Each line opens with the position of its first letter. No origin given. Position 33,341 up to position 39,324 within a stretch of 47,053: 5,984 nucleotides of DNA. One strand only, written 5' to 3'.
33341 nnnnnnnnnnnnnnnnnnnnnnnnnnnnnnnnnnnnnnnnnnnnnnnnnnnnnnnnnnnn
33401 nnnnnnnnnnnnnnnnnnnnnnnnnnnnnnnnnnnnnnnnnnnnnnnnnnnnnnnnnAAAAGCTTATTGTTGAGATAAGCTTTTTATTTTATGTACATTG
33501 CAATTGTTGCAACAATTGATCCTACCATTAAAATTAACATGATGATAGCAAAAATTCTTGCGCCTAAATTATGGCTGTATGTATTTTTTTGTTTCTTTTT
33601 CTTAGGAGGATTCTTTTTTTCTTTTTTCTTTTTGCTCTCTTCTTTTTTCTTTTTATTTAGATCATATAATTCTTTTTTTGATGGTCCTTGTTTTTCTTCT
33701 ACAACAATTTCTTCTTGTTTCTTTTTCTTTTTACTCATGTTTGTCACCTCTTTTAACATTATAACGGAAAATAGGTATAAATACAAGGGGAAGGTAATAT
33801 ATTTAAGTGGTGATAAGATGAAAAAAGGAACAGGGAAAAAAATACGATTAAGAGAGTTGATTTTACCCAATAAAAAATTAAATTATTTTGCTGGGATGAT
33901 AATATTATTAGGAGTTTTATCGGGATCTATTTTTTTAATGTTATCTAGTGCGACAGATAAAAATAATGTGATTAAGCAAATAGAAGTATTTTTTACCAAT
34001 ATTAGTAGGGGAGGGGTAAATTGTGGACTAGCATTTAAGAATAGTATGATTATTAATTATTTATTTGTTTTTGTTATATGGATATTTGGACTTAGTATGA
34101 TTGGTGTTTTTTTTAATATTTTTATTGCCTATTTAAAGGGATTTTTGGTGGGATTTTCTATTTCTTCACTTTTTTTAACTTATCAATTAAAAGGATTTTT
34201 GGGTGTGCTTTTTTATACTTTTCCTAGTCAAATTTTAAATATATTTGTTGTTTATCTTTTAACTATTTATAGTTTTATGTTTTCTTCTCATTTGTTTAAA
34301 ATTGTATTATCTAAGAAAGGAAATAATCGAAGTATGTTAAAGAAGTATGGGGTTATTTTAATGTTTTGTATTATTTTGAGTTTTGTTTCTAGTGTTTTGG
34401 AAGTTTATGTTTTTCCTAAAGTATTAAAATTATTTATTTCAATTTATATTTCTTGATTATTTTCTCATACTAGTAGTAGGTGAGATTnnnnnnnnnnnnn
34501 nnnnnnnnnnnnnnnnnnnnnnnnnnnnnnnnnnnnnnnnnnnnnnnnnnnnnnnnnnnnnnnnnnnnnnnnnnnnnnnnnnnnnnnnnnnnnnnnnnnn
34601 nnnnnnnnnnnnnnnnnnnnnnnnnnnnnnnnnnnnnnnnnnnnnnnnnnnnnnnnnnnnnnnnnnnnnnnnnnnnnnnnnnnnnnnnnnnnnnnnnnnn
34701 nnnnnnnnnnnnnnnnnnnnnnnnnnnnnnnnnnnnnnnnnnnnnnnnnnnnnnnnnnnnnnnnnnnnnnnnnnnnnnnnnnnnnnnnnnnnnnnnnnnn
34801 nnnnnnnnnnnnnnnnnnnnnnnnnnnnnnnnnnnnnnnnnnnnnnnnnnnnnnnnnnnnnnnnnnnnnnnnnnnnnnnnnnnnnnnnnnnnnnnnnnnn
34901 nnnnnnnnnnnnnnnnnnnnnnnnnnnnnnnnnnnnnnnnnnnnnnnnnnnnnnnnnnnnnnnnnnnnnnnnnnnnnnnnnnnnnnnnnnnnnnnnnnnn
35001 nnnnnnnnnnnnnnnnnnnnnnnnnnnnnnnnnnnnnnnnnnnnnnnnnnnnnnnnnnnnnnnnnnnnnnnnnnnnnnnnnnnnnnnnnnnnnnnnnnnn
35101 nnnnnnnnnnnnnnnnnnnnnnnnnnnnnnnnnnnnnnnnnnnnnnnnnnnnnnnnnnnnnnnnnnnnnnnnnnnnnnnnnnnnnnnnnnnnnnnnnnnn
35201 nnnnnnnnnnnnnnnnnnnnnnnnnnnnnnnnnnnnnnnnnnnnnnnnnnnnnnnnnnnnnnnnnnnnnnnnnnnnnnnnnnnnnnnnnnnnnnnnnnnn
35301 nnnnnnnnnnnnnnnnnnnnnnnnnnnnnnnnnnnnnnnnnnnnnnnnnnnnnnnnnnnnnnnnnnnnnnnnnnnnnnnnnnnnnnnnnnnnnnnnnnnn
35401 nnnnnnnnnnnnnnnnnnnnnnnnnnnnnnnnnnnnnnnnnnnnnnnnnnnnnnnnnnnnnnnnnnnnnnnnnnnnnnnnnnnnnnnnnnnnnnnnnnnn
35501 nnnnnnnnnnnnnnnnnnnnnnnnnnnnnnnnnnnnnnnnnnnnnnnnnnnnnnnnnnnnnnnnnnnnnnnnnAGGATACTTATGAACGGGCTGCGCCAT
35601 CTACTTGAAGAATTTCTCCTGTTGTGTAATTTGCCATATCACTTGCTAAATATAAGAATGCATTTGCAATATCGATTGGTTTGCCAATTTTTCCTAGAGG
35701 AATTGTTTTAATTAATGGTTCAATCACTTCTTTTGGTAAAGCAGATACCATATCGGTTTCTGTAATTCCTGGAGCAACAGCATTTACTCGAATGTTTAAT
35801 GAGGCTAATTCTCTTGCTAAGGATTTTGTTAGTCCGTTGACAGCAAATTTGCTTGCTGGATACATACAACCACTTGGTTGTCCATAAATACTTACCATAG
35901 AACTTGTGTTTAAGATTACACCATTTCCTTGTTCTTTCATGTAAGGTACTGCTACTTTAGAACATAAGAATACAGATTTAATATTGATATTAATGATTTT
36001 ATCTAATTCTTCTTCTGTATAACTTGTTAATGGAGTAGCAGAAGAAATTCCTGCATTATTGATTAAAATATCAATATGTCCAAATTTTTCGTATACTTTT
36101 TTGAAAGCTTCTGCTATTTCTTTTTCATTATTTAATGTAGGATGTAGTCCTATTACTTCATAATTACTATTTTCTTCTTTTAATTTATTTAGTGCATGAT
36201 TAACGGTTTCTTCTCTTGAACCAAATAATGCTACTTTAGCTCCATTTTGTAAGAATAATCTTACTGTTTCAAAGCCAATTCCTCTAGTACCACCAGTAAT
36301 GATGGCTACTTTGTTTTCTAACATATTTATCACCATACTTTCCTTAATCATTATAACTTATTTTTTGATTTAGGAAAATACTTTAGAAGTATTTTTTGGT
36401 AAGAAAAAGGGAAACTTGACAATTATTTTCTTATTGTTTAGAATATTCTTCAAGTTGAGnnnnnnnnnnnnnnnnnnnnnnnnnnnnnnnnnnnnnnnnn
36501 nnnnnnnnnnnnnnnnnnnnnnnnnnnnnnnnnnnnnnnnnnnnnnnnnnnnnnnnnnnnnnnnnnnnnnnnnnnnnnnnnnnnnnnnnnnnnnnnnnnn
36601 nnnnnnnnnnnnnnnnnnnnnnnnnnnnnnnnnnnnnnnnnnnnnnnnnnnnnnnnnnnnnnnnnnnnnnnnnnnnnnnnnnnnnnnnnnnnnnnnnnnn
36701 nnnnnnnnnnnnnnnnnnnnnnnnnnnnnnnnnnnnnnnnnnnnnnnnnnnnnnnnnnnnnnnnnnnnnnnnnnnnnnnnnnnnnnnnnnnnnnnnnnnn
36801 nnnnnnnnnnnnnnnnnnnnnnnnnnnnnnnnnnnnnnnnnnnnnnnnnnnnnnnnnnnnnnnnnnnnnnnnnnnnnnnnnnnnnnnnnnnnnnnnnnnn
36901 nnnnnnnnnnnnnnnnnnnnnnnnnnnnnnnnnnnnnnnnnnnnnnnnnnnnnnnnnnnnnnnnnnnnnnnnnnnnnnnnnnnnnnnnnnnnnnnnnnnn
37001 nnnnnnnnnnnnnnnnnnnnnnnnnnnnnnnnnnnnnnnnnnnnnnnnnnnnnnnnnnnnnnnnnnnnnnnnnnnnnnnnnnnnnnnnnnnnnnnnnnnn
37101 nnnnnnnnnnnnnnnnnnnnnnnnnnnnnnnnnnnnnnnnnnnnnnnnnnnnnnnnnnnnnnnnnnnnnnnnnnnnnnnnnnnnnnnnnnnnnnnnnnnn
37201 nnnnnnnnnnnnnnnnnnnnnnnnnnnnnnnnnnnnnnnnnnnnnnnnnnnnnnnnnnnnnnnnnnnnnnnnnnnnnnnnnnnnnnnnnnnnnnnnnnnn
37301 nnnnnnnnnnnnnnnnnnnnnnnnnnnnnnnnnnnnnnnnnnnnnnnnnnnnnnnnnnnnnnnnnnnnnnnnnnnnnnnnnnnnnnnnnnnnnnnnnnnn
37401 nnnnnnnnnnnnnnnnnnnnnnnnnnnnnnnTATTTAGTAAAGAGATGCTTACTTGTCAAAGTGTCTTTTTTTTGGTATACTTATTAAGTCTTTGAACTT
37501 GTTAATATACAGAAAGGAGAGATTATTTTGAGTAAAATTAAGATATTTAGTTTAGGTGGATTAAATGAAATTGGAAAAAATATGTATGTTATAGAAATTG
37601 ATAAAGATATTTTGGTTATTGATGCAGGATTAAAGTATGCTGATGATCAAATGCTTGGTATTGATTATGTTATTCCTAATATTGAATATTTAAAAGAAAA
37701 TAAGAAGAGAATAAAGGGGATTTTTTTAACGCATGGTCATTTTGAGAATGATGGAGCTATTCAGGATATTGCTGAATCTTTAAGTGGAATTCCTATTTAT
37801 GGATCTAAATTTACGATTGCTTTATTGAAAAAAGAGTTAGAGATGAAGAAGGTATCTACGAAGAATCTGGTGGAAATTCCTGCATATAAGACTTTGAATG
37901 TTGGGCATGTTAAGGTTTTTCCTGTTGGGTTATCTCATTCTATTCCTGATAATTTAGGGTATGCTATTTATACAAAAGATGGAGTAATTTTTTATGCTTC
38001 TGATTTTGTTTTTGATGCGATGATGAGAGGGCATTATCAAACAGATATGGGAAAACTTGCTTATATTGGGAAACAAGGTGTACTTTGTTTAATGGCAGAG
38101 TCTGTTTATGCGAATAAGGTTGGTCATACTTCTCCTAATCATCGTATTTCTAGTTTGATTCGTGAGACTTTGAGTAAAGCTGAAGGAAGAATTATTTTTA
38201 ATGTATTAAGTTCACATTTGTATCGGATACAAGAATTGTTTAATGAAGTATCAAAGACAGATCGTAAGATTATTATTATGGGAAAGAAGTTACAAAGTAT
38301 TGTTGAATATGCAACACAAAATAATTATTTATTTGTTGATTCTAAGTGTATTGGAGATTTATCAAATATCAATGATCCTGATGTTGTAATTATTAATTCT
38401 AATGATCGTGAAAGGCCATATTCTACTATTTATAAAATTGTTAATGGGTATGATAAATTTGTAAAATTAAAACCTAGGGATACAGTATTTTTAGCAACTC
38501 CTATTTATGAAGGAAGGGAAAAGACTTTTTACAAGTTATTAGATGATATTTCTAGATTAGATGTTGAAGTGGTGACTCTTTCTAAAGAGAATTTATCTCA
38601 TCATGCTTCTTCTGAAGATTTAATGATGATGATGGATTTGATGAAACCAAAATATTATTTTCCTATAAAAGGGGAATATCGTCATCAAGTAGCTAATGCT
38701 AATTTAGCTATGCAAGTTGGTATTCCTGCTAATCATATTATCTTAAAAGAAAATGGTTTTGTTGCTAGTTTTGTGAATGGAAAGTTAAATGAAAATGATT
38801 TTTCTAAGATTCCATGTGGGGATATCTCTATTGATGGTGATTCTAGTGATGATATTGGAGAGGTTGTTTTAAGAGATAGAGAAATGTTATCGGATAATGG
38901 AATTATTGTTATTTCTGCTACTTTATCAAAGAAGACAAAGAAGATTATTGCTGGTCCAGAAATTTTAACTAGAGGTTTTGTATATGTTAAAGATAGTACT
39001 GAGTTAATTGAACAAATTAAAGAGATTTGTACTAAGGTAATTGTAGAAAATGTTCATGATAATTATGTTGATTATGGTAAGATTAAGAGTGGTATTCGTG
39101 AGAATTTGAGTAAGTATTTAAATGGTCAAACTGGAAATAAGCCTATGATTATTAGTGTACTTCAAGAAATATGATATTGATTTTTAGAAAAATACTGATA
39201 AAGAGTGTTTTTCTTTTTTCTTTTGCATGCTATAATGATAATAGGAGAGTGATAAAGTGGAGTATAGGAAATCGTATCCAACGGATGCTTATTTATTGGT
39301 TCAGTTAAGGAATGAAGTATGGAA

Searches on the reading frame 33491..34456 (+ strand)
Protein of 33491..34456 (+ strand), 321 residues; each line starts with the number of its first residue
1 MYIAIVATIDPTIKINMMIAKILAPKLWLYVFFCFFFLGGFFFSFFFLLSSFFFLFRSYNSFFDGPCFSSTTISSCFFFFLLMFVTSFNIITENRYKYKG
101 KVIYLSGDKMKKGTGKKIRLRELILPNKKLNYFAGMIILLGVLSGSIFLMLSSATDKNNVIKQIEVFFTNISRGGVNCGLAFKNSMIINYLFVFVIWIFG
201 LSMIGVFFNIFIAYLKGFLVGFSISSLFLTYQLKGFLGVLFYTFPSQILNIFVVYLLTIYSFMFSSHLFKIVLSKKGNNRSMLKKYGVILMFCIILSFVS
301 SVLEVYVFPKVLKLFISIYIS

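Call 6: search_protein_families(library=pfam, proteins=[window:33491-34456:+], max_evalue=0.001)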
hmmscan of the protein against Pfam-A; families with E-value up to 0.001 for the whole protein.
window:33491-34456:+ (321 aa): 1 family
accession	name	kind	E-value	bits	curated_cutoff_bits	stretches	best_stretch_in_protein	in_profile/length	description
PF01944.22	SpoIIM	-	4.5e-11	43.4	26.9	1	137-307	4-161/163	Stage II sporulation protein M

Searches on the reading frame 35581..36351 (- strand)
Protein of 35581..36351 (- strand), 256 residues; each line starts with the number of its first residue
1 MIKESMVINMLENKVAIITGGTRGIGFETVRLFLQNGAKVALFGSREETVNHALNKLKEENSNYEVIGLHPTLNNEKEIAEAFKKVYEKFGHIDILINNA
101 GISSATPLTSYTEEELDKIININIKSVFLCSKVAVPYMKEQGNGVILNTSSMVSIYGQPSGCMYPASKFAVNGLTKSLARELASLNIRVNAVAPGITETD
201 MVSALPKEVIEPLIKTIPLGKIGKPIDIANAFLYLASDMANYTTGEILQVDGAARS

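Call 6: search_protein_families(library=pfam, proteins=[window:35581-36351:-], max_evalue=0.001)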
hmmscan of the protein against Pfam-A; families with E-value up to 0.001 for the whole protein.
window:35581-36351:- (256 aa): 5 families
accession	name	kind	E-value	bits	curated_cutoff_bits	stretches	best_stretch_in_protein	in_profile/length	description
PF00106.31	adh_short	-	2.3e-61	207.1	26.6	1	14-206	1-191/195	short chain dehydrogenase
PF13561.12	adh_short_C2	-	6.8e-61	206.3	27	1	23-252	6-233/236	Enoyl-(Acyl carrier protein) reductase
PF23441.1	SDR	-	1.5e-17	64.3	27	1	9-253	3-254/258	SDR-like rossmann domain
PF08659.16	KR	-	5.7e-13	49.6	22.6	1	17-180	4-165/180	KR domain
PF01370.27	Epimerase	-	0.00043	20.2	20.9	1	17-161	2-124/240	NAD dependent epimerase/dehydratase family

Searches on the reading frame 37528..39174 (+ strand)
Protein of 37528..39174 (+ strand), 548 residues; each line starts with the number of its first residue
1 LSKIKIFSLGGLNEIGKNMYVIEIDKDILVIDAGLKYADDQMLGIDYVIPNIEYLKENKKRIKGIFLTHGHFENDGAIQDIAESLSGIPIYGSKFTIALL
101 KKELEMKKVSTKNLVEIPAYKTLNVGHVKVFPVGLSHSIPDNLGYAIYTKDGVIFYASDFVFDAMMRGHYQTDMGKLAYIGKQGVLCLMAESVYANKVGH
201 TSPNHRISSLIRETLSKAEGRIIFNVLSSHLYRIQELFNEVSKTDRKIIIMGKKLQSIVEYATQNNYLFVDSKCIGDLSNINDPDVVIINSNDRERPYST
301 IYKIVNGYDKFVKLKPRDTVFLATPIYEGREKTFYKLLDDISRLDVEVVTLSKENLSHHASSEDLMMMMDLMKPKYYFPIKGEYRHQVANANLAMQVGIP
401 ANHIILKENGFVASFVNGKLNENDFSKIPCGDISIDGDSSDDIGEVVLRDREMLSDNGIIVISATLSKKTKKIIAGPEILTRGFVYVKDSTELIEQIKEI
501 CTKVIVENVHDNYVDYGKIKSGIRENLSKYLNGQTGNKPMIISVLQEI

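Call 6: search_protein_families(library=pfam, proteins=[window:37528-39174:+], max_evalue=0.001)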
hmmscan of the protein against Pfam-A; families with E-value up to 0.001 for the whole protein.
window:37528-39174:+ (548 aa): 5 families
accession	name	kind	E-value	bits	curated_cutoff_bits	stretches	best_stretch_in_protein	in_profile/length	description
PF17770.6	RNase_J_C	-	1.5e-27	97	23.8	1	447-548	1-102/102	Ribonuclease J C-terminal domain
PF22505.1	RNase_J_b_CASP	-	9.3e-16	58.2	27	1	219-340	1-125/126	Ribonuclease J, beta-CASP domain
PF07521.17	RMMBL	-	1.5e-09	38.1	21.6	1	355-401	13-60/63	Zn-dependent metallo-hydrolase RNA specificity domain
PF12706.13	Lactamase_B_2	-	4.7e-09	36.6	27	1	52-169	22-153/200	Beta-lactamase superfamily domain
PF00753.33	Lactamase_B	-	2.6e-08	34.5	22.7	1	17-114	6-96/196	Metallo-beta-lactamase superfamily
